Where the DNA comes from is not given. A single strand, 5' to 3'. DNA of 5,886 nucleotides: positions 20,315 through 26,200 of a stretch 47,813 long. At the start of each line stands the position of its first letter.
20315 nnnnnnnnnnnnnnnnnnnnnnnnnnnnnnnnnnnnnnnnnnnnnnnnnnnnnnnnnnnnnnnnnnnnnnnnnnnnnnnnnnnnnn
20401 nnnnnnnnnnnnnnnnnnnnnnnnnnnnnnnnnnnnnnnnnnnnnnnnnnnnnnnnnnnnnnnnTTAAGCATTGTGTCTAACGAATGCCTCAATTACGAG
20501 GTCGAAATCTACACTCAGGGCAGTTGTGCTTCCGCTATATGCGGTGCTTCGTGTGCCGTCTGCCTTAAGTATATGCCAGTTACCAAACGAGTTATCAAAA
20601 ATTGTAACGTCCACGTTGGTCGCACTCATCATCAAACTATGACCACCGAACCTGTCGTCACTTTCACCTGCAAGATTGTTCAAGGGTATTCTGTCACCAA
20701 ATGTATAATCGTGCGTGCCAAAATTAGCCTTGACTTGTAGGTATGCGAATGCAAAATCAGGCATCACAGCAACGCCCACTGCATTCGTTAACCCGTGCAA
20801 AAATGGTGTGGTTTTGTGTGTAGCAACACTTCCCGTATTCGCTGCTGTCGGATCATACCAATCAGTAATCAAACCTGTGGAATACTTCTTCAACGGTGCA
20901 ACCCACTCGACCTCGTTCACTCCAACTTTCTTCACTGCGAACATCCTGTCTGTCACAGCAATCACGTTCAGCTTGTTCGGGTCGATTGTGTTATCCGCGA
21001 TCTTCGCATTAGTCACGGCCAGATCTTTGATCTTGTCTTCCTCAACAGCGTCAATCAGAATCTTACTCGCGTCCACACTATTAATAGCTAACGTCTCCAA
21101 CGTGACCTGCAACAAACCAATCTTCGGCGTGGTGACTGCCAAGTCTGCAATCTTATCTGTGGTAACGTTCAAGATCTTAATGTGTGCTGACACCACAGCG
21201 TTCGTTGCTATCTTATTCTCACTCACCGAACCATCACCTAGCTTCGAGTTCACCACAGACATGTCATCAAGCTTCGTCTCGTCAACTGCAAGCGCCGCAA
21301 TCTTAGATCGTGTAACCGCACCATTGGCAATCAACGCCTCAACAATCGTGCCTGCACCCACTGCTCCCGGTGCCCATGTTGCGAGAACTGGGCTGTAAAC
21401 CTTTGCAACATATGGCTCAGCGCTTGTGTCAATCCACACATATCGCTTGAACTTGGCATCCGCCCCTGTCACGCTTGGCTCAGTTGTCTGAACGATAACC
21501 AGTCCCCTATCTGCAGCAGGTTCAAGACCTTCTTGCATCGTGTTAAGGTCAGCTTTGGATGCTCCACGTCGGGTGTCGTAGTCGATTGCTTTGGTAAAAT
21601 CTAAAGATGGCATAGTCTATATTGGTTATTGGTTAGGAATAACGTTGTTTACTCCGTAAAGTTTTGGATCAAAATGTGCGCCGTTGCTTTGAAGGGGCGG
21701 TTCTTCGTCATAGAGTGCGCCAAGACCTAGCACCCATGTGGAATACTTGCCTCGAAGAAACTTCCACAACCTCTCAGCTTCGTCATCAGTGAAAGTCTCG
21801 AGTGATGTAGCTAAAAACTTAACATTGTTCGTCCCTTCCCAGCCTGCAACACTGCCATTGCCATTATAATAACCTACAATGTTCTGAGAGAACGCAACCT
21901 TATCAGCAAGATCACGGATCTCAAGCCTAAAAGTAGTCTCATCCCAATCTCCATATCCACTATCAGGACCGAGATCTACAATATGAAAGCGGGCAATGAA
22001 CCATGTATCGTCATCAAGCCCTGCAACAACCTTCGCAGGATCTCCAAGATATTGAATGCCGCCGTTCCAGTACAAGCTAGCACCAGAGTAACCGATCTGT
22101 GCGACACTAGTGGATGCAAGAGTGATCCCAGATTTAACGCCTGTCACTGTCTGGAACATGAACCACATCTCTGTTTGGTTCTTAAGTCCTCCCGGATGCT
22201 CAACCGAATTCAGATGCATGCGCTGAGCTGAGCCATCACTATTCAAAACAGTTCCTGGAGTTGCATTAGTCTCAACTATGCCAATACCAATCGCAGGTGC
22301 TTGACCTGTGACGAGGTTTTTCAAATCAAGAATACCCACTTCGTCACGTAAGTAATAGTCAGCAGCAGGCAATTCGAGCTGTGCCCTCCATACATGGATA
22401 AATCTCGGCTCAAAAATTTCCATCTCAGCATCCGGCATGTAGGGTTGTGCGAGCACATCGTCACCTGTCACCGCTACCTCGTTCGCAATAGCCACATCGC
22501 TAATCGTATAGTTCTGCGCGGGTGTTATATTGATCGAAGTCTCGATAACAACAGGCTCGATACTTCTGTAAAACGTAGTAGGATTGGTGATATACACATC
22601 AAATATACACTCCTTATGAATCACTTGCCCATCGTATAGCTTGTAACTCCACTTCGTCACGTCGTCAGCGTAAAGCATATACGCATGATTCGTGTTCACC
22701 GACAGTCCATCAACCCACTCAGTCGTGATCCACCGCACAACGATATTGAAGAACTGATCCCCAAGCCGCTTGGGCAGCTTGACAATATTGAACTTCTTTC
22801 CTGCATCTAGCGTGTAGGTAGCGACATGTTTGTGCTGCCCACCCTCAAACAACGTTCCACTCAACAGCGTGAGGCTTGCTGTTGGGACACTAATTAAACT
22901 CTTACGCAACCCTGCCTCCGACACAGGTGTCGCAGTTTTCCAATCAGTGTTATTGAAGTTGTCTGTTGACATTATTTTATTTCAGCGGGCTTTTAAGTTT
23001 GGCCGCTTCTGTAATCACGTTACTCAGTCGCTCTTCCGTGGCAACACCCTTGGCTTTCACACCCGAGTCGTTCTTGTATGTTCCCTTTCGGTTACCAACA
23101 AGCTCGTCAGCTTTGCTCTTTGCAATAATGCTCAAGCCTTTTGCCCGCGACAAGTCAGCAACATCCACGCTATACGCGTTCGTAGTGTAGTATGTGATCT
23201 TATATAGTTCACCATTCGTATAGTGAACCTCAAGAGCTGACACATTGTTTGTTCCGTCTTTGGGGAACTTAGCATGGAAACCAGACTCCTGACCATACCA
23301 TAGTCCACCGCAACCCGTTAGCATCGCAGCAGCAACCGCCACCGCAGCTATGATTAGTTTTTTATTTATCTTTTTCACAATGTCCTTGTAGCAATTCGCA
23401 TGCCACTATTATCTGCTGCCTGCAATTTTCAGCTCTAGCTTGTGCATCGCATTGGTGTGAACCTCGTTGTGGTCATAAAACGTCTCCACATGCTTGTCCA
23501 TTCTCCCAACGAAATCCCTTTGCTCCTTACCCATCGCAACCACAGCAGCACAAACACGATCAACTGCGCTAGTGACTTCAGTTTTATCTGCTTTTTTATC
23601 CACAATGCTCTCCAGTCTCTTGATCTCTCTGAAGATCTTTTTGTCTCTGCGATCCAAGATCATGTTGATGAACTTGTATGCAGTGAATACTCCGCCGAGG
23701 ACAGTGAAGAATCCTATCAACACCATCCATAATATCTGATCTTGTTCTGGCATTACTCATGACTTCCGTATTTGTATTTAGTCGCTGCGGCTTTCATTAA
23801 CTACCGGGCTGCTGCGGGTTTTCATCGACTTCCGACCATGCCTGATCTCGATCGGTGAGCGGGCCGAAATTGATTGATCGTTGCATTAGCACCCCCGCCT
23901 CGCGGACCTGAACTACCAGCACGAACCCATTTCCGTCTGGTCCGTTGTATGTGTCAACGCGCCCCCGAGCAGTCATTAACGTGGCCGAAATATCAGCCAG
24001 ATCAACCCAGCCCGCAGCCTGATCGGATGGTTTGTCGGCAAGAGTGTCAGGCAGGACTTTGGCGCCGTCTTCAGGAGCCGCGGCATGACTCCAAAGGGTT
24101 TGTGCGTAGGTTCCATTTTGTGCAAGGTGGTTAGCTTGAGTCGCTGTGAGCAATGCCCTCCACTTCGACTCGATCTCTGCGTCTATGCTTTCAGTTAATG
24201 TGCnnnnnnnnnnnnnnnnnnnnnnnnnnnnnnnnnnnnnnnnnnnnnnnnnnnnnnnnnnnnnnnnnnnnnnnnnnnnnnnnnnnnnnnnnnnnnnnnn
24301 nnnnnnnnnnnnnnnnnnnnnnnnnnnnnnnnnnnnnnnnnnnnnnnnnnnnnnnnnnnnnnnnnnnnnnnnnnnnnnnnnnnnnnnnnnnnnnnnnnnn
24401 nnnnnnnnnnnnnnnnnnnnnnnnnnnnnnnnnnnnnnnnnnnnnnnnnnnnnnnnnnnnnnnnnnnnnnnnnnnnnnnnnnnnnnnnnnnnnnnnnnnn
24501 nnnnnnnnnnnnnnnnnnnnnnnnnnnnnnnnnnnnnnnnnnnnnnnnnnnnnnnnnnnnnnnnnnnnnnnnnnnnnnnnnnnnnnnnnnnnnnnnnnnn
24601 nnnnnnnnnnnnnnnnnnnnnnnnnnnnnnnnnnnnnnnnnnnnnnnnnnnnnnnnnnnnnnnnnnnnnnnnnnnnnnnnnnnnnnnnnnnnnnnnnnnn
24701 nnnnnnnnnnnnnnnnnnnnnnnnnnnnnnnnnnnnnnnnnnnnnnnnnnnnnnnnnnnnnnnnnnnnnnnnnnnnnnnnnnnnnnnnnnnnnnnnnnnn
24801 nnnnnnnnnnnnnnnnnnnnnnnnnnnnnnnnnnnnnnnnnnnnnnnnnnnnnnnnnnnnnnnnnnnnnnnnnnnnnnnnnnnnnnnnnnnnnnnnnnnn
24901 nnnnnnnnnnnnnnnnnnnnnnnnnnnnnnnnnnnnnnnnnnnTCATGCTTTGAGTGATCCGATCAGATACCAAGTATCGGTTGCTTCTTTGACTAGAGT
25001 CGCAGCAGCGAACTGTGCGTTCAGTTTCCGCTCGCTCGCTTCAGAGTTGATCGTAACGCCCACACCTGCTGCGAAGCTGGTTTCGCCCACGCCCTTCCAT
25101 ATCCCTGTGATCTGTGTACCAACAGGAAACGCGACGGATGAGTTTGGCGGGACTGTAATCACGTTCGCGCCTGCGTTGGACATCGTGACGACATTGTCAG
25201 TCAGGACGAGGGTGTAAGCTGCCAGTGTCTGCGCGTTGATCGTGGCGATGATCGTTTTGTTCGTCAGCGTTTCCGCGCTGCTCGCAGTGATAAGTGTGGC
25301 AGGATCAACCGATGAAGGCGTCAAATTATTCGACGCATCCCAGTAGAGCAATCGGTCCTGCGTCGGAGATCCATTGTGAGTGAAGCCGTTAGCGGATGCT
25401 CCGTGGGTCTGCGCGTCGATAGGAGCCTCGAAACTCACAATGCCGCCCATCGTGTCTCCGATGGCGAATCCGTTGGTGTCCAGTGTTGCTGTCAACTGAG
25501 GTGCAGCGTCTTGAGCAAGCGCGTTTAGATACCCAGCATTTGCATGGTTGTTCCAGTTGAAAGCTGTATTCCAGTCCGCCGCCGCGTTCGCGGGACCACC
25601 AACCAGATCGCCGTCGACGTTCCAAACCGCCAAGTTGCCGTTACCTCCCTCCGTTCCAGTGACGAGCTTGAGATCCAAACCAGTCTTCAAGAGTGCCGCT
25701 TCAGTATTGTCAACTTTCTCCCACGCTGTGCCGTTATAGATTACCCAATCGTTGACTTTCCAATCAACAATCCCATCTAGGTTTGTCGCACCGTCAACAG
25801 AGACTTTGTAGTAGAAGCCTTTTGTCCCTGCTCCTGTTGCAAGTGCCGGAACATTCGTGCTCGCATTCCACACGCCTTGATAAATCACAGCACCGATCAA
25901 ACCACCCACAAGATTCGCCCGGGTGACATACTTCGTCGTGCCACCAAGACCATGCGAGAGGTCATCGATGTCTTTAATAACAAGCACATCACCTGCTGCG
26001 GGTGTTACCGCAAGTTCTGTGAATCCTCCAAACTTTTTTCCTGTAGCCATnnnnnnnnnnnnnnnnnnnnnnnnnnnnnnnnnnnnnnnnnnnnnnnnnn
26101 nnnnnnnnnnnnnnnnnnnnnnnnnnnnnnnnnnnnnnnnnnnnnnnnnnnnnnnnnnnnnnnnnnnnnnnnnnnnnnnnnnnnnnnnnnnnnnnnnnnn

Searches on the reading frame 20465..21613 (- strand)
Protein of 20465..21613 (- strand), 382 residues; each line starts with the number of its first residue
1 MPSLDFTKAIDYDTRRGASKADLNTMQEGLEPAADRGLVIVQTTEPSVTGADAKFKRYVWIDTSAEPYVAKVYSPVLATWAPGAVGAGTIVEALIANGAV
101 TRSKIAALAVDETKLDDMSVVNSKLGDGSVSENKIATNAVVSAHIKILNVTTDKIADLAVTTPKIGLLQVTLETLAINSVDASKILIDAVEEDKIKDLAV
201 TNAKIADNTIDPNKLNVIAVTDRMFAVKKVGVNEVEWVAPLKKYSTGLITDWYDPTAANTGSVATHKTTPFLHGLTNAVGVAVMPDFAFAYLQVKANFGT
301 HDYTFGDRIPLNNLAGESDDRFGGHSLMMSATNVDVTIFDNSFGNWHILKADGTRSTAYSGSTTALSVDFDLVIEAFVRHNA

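Call 72: search_protein_families(library=phrogs, proteins=[window:20465-21613:-], max_evalue=0.001)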
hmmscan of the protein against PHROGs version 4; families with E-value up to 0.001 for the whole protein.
window:20465-21613:- (382 aa): 9 families
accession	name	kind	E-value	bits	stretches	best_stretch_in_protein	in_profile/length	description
phrog_892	-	tail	1.1e-21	78.1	2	79-145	339-405/782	tail fiber protein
phrog_28766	-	tail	1e-18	68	2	79-171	120-212/472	tail fiber protein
phrog_13518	-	unknown function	7.6e-12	45.1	1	84-215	238-392/1230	-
phrog_21412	-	tail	2.6e-11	43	1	106-211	162-267/1452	tail fiber protein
phrog_32822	-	head and packaging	1.4e-09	37.2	1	87-235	916-1064/1548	virion structural protein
phrog_26466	-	unknown function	3.5e-08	31.9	1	60-220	1741-1899/2337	-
phrog_36443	-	unknown function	7.2e-07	28.4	1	128-235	369-474/1238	-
phrog_7660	-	tail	2.4e-05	23.2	1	85-146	440-501/1656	tail fiber protein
phrog_7809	-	tail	0.00045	19.9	1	89-220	427-561/624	tail fiber protein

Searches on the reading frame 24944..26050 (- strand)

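Call 72: search_protein_families(library=phrogs, proteins=[window:24944-26050:-], max_evalue=0.001)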
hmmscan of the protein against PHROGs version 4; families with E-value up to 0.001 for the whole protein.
window:24944-26050:- (368 aa): 7 families
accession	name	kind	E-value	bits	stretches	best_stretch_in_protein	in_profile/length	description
phrog_21510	-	unknown function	8e-26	91.8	1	270-367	455-554/555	-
phrog_18179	-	head and packaging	6.9e-19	69.4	1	271-367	383-481/482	virion structural protein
phrog_29238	-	unknown function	1.5e-15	57.1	1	47-118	160-231/997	-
phrog_8780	-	tail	5.8e-15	55.5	1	268-365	656-754/755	minor tail protein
phrog_13892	-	tail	1.2e-13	52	1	56-135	486-566/676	minor tail protein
phrog_31460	-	tail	9.7e-10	39.4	1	54-122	76-145/288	tail protein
phrog_20194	-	unknown function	1.6e-05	25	1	246-362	267-382/495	-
